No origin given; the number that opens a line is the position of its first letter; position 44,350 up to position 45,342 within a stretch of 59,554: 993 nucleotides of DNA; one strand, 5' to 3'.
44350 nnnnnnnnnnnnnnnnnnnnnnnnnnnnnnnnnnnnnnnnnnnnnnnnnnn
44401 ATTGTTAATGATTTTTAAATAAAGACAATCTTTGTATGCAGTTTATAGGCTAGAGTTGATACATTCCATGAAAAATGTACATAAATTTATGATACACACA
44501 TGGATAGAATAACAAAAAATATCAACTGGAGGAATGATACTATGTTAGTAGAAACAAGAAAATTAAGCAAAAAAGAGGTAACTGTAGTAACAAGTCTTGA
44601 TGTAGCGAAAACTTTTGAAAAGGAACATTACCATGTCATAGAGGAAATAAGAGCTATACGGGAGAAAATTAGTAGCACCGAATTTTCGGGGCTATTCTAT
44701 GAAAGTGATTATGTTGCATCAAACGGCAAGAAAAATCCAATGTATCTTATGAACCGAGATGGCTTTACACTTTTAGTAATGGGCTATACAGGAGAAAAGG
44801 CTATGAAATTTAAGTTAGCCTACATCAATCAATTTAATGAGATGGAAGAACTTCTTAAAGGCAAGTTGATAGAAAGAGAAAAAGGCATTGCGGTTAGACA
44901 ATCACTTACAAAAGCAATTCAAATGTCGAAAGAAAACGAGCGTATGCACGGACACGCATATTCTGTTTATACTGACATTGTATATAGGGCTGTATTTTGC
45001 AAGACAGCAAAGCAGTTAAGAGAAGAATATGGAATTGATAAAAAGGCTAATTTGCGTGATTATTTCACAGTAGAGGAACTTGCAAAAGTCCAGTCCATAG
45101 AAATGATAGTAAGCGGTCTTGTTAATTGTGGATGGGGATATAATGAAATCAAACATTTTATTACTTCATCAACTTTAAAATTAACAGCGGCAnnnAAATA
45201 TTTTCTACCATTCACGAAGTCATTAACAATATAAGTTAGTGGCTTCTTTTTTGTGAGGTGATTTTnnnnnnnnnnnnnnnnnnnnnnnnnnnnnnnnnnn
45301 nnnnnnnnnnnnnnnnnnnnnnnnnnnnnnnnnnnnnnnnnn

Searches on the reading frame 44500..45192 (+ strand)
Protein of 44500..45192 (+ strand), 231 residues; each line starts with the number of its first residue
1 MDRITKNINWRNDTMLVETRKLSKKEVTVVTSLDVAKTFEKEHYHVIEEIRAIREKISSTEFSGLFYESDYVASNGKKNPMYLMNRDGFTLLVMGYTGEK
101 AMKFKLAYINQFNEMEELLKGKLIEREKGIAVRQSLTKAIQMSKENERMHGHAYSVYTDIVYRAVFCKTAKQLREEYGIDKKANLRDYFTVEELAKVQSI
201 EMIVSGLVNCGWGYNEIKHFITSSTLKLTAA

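Call 93: search_protein_families(library=phrogs, proteins=[window:44500-45192:+], max_evalue=0.00001)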
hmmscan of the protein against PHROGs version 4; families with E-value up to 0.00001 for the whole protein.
window:44500-45192:+ (231 aa): 12 families
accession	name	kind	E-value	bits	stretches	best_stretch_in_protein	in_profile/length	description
phrog_2657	-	transcription regulation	1.7e-68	231.5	1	18-224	12-222/243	transcriptional regulator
phrog_518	-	transcription regulation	2.2e-33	116.9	1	26-152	20-141/268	Rha-like transcriptional regulator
phrog_373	-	transcription regulation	2.6e-31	110.2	1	3-127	74-197/373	anti-repressor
phrog_995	-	transcription regulation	8.2e-27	95.4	1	28-128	119-217/307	transcriptional regulator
phrog_18886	-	unknown function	6.2e-25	89.1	1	20-131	9-121/269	-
phrog_821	-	transcription regulation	7.9e-23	82.4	1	28-120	162-252/324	transcriptional regulator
phrog_63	-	transcription regulation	8.4e-19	69.2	1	22-142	125-236/431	anti-repressor Ant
phrog_10324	-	transcription regulation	1.1e-13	52.6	1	29-118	5-100/205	anti-repressor Ant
phrog_8244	-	unknown function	1.2e-08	35.6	1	28-149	156-274/383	-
phrog_1726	-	transcription regulation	2.4e-08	35.1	1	23-156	11-156/264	anti-repressor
phrog_8235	-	transcription regulation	2.2e-07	31.7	1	26-120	9-106/219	anti-repressor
phrog_17716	-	unknown function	4.8e-06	28.4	0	94-122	1-29/101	-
